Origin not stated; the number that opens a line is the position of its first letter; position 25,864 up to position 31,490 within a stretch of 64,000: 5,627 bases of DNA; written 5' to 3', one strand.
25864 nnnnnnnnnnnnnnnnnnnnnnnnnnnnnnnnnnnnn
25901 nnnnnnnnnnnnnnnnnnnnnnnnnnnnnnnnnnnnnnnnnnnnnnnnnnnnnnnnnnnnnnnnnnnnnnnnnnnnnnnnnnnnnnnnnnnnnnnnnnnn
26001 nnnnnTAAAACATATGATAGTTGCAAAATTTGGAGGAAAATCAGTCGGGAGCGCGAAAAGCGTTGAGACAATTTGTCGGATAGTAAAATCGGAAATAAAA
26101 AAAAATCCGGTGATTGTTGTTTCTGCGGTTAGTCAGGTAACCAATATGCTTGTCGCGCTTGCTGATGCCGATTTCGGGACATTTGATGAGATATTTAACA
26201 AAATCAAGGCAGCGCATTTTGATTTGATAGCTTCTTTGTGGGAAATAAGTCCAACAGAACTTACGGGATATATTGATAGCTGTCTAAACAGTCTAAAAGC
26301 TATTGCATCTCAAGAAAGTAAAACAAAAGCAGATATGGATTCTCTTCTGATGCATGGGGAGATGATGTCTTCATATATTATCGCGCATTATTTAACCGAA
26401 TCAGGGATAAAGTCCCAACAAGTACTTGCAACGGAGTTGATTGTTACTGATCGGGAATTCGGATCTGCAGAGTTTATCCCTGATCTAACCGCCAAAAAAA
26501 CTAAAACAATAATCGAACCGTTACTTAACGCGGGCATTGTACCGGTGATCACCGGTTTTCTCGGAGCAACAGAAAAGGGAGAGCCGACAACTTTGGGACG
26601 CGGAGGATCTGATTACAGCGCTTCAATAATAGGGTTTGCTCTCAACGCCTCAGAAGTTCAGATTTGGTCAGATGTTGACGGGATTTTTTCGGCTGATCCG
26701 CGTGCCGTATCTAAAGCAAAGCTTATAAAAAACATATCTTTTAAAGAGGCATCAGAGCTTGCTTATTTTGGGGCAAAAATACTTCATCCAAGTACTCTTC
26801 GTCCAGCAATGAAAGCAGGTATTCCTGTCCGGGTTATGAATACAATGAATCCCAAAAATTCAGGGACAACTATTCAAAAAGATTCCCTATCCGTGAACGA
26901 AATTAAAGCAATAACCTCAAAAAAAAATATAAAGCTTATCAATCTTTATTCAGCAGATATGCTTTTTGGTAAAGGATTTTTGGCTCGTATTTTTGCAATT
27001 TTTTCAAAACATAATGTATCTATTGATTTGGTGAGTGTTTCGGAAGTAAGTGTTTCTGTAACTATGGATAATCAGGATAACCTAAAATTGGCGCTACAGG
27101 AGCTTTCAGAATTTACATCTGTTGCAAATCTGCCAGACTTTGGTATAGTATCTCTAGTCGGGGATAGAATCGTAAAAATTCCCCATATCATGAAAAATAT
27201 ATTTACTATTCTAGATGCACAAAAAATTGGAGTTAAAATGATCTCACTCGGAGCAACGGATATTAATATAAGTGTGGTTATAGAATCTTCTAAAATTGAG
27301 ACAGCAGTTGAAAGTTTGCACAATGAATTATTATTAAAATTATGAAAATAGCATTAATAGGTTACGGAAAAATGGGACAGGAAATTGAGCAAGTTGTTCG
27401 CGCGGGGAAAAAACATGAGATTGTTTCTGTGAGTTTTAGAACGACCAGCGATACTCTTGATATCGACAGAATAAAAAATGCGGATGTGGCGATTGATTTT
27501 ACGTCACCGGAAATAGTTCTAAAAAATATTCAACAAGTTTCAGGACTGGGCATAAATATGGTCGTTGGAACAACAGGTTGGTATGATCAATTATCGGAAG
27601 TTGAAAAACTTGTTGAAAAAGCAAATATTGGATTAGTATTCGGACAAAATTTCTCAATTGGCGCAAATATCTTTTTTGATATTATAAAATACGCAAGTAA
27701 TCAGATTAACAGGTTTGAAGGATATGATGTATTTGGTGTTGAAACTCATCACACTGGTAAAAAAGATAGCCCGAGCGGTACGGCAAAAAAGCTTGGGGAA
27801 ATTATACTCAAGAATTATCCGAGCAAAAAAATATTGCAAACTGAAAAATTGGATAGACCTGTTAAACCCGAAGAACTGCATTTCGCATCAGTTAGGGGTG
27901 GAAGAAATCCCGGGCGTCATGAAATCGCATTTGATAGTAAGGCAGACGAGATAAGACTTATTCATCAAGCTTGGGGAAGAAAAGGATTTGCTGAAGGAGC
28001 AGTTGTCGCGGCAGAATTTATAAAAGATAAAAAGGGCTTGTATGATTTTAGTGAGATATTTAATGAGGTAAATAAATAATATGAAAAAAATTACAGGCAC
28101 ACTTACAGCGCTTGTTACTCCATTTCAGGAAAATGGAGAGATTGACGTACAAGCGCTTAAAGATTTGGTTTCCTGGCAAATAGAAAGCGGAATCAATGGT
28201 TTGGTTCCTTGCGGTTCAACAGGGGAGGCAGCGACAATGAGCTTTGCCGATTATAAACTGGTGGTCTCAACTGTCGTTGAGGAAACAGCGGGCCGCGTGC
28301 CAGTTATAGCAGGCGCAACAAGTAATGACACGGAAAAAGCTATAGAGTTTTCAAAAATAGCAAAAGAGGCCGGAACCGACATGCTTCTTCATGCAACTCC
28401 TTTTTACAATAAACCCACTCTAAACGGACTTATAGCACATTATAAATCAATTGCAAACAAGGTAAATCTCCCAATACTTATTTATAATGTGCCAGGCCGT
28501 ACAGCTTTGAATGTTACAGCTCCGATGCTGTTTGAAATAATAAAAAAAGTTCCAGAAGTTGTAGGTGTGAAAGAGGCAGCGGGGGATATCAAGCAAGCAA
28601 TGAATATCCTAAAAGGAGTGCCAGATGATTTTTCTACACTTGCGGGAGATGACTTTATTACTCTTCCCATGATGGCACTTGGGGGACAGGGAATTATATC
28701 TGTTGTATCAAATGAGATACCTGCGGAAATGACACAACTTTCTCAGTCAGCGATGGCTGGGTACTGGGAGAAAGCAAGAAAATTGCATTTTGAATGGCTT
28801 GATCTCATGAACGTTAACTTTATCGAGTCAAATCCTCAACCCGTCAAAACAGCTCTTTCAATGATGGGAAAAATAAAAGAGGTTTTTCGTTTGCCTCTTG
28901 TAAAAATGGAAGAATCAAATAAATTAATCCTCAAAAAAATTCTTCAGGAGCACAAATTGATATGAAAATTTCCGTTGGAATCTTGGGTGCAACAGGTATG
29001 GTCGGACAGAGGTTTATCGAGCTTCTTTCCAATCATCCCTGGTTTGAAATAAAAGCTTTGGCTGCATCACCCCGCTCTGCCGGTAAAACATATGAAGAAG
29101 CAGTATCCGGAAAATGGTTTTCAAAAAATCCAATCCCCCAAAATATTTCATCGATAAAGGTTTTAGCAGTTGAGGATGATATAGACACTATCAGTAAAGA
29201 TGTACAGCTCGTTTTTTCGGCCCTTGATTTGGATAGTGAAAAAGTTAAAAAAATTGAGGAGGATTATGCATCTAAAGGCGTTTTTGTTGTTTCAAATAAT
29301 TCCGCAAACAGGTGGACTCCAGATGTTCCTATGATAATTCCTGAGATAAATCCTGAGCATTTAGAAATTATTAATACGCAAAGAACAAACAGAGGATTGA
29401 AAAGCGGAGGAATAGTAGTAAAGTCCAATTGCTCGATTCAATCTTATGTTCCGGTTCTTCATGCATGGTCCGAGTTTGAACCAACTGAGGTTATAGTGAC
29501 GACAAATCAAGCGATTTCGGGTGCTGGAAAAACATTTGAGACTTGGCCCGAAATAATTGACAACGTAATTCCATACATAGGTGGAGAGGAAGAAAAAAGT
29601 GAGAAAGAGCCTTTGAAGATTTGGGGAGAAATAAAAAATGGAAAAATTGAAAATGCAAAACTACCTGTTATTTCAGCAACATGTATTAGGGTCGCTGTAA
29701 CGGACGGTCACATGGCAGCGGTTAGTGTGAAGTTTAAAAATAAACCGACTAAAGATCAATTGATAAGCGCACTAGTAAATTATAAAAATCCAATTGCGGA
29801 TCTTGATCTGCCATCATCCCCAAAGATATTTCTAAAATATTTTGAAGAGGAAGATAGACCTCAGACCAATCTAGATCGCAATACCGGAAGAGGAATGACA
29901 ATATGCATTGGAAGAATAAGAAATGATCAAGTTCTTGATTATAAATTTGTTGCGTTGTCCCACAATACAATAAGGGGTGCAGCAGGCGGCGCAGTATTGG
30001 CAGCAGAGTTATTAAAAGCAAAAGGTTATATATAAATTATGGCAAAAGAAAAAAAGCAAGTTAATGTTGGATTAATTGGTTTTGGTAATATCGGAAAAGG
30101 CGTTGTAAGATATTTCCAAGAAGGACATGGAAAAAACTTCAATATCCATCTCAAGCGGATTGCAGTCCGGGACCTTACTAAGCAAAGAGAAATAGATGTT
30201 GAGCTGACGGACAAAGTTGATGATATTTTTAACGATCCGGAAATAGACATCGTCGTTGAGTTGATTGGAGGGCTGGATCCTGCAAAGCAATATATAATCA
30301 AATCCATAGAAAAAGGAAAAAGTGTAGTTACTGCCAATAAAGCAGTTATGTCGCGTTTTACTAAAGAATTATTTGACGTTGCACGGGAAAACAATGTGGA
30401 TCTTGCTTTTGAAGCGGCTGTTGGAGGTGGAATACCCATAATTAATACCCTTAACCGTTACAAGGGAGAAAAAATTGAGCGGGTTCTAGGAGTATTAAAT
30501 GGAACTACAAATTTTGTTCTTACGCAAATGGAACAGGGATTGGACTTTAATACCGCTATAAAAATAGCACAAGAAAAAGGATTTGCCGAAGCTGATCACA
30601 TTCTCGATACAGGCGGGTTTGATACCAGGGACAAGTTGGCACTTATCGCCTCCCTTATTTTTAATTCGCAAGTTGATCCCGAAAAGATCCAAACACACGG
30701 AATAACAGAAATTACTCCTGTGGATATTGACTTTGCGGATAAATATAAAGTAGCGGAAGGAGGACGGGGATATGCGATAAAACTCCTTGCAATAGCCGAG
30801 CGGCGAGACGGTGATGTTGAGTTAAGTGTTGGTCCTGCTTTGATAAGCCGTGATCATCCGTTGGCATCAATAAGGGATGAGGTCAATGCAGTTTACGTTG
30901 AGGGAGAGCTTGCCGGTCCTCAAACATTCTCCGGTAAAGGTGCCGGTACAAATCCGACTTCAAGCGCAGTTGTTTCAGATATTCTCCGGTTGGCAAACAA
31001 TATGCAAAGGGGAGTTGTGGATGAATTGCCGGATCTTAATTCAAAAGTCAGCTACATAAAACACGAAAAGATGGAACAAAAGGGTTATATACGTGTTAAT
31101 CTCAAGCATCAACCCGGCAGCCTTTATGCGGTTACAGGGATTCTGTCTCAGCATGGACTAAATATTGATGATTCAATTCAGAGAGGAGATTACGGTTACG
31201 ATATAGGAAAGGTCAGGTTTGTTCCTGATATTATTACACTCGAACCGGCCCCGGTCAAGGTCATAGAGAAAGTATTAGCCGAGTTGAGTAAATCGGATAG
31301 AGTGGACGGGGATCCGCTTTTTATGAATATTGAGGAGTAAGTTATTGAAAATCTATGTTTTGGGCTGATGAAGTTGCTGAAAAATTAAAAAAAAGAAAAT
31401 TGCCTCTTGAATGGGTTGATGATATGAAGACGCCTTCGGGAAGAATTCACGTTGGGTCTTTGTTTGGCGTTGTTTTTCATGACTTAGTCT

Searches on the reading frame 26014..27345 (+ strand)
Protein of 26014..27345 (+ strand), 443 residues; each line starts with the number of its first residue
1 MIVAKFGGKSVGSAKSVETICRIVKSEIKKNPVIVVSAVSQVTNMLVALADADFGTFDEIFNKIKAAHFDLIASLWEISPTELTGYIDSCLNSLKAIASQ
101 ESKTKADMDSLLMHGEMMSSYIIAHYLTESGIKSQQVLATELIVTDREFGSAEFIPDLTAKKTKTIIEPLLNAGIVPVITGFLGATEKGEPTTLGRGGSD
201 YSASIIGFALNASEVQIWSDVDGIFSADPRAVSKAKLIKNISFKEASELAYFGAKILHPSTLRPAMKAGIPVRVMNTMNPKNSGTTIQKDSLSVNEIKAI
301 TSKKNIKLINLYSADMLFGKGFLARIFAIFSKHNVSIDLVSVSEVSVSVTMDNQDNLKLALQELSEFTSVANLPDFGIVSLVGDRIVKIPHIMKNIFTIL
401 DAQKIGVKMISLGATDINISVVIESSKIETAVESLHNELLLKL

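Call 72: search_protein_families(library=pfam, proteins=[window:26014-27345:+], max_evalue=0.00001)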
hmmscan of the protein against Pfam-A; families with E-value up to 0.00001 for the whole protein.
window:26014-27345:+ (443 aa): 4 families
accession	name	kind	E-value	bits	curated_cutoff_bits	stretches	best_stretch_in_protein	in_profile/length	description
PF00696.33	AA_kinase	-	7.9e-52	176.7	24.9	1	1-276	2-234/234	Amino acid kinase family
PF22468.2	ACT_9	-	2.1e-22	79.1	27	1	379-439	1-61/61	ACT domain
PF13840.12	ACT_7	-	1.6e-10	41.1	27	1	375-437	5-65/65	ACT domain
PF01842.31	ACT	-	1.7e-06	28.2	27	0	320-364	11-61/66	ACT domain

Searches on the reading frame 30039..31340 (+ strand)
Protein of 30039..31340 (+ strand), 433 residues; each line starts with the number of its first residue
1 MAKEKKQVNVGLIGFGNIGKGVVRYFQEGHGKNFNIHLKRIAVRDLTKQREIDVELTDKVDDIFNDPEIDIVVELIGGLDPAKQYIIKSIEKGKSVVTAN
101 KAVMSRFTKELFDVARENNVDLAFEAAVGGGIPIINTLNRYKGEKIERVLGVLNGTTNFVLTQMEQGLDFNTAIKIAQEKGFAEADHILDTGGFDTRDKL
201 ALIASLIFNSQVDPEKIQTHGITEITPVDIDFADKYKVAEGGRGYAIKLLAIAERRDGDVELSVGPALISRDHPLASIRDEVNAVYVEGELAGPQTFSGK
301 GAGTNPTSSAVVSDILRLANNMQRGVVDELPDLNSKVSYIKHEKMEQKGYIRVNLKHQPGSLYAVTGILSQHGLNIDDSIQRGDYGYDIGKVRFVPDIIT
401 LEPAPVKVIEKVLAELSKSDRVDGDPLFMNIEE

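Call 72: search_protein_families(library=pfam, proteins=[window:30039-31340:+], max_evalue=0.00001)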
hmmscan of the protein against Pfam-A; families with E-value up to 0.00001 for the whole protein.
window:30039-31340:+ (433 aa): 3 families
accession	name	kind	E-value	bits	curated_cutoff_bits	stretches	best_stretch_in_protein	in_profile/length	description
PF00742.24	Homoserine_dh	-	1.7e-52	178.2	22.9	1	133-316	1-173/173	Homoserine dehydrogenase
PF03447.22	NAD_binding_3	-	5.2e-19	69.5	24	1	14-125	1-116/116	Homoserine dehydrogenase, NAD binding domain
PF01842.31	ACT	-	1.8e-06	28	27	1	350-407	2-55/66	ACT domain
